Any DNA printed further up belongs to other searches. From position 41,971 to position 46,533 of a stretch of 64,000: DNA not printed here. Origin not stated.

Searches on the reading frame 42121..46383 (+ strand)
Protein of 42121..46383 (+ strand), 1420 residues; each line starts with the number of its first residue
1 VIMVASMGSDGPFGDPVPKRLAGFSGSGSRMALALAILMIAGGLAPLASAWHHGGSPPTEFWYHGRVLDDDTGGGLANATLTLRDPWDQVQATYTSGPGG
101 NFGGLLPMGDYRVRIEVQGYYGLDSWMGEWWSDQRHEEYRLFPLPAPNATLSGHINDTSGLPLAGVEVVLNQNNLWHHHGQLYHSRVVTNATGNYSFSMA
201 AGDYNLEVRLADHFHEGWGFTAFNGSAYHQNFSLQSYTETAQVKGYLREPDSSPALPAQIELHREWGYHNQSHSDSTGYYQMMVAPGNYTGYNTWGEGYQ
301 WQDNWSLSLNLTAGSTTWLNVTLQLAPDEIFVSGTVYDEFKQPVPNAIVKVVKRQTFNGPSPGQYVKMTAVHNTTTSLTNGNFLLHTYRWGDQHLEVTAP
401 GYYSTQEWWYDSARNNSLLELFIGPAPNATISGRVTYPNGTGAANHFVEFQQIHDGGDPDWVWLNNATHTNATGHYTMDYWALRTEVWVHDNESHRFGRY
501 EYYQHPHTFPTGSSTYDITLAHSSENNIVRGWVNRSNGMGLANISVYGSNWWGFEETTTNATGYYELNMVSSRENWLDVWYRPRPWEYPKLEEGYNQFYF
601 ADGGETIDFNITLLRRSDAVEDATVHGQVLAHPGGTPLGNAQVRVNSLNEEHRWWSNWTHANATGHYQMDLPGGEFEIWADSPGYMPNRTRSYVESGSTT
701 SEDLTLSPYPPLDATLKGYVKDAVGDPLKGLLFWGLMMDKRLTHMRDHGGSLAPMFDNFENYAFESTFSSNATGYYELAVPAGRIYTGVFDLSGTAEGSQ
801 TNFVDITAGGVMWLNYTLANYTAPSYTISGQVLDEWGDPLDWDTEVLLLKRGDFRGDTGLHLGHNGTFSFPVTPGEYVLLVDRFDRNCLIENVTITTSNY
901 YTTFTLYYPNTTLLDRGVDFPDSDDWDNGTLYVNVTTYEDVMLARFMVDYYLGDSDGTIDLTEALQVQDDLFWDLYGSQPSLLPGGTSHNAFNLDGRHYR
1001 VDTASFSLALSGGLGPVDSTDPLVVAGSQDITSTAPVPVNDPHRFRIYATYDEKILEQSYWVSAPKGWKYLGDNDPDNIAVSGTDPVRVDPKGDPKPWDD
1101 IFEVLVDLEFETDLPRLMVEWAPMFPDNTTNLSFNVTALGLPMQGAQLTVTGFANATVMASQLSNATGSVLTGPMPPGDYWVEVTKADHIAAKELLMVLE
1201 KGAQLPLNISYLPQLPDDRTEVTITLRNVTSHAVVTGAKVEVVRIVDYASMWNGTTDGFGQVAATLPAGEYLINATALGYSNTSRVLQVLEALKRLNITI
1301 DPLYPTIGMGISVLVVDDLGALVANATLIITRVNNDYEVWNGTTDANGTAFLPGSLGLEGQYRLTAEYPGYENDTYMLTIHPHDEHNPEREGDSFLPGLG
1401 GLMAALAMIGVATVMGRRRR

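Call 3: search_protein_families(library=pfam, proteins=[window:42121-46383:+], max_evalue=1)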
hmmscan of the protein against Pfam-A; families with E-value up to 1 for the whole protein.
window:42121-46383:+ (1420 aa): 13 families
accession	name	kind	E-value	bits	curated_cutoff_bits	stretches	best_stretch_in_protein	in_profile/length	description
PF13620.12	CarboxypepD_reg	-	6.2e-72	238.4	32.3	10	1311-1382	2-71/82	Carboxypeptidase regulatory-like domain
PF13715.12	CarbopepD_reg_2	-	1.5e-21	76.6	32.2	2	151-210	1-52/88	CarboxypepD_reg-like domain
PF17802.7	SpaA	-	2.2e-09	37.8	23.1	0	69-114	9-57/91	Prealbumin-like fold domain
PF08308.17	PEGA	-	0.00013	22.3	20.8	0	669-708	30-69/71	PEGA domain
PF17210.9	SdrD_B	-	0.0014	19.3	29.7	1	156-212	17-68/112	SdrD B-like domain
PF02369.22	Big_1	-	0.0014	19.1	34.9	1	1311-1370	21-82/93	Bacterial Ig-like domain (group 1)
PF25020.1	TTR_TEN1-4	-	0.0014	19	27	0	523-568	3-48/86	Teneurin TTR-like domain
PF24107.1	DUF7382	-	0.0041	17.4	27.4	1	1311-1351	22-63/65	Domain of unknown function (DUF7382)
PF09430.16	EMC7_beta-sandw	-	0.0096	16.5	26.6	0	1359-1389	38-68/122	ER membrane protein complex subunit 7, beta-sandwich domain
PF17789.7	MG4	-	0.015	15.9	24.7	1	1310-1351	17-57/95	Macroglobulin domain MG4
PF16371.11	MetallophosN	-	0.034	14.8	35.6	1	531-601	1-64/77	N terminal of Calcineurin-like phosphoesterase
PF23194.1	NOMO_5th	-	0.044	14.6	27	0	184-212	31-60/89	NOMO fifth transthyretin-like domain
PF18079.6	AglB_L1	-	0.12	13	23.6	0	257-285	19-47/87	Archaeal glycosylation protein B long peripheral domain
